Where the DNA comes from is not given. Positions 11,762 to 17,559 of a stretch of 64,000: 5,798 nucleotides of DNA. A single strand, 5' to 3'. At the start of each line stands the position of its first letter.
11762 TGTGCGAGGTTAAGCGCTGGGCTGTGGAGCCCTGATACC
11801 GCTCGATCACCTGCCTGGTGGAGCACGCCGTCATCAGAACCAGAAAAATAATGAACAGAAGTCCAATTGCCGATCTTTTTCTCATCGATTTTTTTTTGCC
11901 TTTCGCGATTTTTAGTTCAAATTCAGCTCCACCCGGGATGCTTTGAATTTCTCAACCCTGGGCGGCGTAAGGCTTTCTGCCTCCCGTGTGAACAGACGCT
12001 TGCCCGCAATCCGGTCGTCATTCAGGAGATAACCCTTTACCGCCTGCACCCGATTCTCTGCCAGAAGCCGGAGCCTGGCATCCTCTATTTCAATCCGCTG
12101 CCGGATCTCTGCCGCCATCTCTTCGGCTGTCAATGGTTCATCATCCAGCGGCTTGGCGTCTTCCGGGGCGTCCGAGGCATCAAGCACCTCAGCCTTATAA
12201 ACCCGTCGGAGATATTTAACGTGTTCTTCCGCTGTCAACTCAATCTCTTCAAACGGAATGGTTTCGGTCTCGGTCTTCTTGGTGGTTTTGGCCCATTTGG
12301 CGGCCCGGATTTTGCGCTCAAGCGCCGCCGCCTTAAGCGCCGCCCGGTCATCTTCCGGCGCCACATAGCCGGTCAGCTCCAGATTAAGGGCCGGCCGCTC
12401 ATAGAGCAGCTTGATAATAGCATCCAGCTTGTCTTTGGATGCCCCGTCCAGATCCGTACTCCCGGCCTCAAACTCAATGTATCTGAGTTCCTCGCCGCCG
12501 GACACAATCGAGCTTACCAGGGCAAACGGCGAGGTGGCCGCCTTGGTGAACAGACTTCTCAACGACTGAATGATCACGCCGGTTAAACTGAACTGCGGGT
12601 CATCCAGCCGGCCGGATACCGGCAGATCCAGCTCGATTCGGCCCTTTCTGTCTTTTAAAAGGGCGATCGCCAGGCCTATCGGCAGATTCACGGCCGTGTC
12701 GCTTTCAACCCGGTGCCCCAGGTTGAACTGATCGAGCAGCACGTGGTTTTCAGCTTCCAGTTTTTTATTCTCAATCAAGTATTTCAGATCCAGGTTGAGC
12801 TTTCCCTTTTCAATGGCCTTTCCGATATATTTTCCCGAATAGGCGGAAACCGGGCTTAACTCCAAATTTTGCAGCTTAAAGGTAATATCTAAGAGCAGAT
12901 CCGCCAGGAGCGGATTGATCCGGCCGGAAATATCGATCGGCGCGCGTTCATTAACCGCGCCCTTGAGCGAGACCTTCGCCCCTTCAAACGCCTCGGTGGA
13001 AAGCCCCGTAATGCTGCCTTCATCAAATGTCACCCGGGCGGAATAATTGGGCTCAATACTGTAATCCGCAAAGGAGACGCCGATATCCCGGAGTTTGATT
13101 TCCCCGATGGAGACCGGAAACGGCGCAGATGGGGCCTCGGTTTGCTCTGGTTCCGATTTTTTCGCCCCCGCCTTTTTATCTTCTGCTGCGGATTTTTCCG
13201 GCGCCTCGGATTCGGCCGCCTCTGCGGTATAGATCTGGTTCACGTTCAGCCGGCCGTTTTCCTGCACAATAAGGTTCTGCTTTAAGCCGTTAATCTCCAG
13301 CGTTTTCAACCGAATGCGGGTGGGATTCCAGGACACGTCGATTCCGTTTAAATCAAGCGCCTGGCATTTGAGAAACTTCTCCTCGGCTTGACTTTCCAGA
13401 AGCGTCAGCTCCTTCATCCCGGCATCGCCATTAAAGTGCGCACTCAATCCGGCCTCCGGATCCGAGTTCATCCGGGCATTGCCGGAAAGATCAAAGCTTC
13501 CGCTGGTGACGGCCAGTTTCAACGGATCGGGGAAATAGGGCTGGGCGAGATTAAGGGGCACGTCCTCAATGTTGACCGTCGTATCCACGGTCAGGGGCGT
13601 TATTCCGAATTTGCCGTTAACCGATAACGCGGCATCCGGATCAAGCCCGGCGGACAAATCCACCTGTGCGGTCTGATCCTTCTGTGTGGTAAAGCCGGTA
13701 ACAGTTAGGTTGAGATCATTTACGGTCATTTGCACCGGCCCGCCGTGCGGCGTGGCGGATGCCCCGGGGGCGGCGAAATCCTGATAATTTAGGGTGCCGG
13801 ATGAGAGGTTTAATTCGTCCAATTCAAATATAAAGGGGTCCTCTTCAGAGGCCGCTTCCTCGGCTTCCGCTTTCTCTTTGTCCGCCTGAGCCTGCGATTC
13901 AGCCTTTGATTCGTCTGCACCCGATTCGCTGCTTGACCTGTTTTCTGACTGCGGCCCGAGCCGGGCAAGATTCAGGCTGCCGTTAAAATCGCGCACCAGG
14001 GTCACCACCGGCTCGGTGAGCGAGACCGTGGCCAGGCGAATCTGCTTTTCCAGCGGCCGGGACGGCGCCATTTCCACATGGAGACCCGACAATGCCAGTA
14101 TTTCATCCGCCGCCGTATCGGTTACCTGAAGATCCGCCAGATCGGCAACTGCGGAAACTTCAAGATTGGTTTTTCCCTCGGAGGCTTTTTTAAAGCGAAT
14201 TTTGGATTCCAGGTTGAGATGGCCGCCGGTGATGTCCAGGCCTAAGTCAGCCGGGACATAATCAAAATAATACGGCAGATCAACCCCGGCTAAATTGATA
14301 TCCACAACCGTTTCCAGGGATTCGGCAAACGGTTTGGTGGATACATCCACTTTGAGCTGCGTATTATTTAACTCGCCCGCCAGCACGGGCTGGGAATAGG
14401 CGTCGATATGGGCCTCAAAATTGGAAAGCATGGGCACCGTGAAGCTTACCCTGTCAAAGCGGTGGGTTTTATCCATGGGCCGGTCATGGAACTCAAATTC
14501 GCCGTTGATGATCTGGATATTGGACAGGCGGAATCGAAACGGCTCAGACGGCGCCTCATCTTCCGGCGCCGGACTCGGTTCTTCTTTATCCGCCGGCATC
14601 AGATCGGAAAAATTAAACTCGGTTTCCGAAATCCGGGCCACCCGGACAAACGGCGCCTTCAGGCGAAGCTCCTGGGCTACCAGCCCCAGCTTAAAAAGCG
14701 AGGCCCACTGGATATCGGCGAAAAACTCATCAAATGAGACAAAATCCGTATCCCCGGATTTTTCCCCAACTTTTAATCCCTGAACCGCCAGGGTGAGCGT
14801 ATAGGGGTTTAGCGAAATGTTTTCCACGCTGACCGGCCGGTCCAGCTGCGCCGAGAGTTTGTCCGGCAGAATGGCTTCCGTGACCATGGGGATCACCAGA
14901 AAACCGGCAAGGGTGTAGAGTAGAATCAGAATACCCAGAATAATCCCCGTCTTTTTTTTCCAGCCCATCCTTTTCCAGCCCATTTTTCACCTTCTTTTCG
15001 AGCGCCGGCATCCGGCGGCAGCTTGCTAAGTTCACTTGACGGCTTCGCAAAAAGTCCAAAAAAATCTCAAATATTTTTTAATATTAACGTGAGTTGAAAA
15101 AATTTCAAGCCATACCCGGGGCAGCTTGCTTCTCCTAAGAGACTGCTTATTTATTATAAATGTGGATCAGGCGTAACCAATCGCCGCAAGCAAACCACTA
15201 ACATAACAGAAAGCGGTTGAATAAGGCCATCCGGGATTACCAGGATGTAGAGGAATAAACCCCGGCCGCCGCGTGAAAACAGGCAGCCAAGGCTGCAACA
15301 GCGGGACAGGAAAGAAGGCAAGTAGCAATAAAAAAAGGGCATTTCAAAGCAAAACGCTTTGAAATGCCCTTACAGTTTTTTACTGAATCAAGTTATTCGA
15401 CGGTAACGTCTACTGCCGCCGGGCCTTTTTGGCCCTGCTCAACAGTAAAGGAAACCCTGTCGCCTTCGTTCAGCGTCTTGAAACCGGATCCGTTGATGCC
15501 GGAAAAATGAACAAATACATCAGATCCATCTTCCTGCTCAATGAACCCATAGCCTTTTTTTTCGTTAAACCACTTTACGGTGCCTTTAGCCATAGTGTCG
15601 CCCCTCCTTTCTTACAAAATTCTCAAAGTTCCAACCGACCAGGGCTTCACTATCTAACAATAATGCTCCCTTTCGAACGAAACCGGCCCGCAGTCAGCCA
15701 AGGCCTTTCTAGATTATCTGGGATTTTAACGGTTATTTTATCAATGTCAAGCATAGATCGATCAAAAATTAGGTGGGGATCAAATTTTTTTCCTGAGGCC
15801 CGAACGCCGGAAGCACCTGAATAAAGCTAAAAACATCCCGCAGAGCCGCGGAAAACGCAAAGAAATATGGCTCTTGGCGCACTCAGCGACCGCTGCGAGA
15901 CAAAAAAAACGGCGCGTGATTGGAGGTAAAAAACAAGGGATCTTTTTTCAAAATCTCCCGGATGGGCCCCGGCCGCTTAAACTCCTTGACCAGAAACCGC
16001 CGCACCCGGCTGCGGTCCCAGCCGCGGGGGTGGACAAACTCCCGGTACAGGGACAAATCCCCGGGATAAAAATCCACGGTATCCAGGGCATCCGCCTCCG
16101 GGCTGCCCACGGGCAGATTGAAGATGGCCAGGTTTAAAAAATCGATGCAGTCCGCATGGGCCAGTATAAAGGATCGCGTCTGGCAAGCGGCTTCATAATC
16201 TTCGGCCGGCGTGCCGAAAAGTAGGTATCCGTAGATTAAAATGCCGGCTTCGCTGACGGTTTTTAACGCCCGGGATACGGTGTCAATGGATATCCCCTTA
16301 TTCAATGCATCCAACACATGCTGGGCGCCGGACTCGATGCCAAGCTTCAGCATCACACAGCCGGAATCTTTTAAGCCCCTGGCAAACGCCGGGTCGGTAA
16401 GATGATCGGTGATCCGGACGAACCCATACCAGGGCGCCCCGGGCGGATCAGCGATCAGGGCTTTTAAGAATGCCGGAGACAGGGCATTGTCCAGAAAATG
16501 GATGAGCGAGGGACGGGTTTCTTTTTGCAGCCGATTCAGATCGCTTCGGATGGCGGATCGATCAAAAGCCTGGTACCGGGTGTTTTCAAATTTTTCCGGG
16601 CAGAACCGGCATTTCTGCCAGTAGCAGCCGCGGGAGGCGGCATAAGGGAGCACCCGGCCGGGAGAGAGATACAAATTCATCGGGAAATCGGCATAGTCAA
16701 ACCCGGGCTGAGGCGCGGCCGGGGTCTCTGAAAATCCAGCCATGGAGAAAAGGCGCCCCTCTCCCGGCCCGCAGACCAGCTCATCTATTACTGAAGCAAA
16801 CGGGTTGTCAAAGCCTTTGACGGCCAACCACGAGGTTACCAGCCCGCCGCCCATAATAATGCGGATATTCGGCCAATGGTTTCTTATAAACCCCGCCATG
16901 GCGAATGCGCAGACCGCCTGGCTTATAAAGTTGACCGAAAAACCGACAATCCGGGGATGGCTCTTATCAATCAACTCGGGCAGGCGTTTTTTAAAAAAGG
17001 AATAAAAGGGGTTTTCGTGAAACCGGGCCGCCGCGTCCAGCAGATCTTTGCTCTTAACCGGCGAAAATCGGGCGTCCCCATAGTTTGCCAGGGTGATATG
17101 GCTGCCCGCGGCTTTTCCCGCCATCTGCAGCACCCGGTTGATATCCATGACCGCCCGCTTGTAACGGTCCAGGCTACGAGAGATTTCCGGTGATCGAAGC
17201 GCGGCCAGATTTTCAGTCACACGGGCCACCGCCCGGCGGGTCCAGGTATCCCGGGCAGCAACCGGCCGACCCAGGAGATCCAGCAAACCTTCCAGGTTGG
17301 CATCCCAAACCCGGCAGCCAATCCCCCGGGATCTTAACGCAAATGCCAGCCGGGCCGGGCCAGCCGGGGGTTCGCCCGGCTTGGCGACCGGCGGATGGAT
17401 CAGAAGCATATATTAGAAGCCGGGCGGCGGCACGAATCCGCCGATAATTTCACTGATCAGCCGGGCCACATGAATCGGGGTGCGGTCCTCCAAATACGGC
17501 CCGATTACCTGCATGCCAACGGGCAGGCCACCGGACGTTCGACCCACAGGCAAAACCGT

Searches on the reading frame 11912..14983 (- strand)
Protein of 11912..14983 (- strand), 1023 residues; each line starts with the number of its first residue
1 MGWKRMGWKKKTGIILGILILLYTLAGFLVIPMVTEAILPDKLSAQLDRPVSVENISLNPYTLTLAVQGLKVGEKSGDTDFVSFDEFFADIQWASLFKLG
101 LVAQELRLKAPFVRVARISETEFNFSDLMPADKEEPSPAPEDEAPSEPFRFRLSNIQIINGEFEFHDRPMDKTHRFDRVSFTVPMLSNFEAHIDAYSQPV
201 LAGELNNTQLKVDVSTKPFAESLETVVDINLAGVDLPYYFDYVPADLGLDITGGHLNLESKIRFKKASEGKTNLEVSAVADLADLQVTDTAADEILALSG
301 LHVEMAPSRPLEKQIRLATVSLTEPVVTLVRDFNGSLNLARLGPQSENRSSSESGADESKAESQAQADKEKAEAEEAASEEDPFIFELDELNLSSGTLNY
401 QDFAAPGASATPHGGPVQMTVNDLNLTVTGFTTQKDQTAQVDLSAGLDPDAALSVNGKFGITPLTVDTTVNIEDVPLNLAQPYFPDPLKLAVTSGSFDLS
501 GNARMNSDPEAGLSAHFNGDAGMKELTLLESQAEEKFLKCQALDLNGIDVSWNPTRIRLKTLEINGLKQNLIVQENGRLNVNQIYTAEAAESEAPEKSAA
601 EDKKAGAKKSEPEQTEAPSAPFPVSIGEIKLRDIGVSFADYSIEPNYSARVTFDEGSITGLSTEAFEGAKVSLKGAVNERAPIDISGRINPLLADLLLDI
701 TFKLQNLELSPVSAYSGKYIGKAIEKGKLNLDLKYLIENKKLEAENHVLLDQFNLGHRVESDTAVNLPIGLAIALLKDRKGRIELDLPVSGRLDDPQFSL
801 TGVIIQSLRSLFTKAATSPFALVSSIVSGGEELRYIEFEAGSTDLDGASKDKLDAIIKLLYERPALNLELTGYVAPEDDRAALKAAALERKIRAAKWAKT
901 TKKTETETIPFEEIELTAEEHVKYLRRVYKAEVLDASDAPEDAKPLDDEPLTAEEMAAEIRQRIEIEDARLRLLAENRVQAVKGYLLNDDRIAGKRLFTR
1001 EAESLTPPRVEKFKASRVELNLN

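Call 7: search_protein_families(library=pfam, proteins=[window:11912-14983:-], max_evalue=0.001)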
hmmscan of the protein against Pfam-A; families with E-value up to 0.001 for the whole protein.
window:11912-14983:- (1023 aa): 2 families
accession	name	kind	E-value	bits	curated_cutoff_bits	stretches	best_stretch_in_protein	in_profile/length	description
PF05359.17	DUF748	-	8.4e-264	878.7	50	2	371-997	440-1037/1037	Domain of Unknown Function (DUF748)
PF05170.20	AsmA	-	1.7e-14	54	29.8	1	10-173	6-179/607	AsmA family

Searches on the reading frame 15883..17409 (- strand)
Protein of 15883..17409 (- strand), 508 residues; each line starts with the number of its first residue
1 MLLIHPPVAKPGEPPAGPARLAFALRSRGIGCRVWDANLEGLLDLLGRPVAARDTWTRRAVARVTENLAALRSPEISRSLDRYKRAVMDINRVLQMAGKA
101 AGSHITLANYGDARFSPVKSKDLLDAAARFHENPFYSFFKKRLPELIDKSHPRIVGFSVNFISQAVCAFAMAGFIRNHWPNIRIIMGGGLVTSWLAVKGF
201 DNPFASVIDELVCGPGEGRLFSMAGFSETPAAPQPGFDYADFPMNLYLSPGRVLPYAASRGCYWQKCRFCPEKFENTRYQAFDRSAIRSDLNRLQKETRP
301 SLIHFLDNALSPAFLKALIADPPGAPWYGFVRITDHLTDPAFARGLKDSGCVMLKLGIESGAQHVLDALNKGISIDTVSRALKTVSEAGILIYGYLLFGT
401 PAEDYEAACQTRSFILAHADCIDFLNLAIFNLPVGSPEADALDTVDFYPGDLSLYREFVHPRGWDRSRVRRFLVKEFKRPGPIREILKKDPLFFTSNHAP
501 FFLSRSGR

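Call 7: search_protein_families(library=pfam, proteins=[window:15883-17409:-], max_evalue=0.001)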
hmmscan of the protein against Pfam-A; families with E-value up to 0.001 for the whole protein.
window:15883-17409:- (508 aa): 1 family
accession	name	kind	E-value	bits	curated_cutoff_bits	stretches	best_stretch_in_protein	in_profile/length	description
PF04055.27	Radical_SAM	-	4.5e-07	30.6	29.5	1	259-406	4-157/166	Radical SAM superfamily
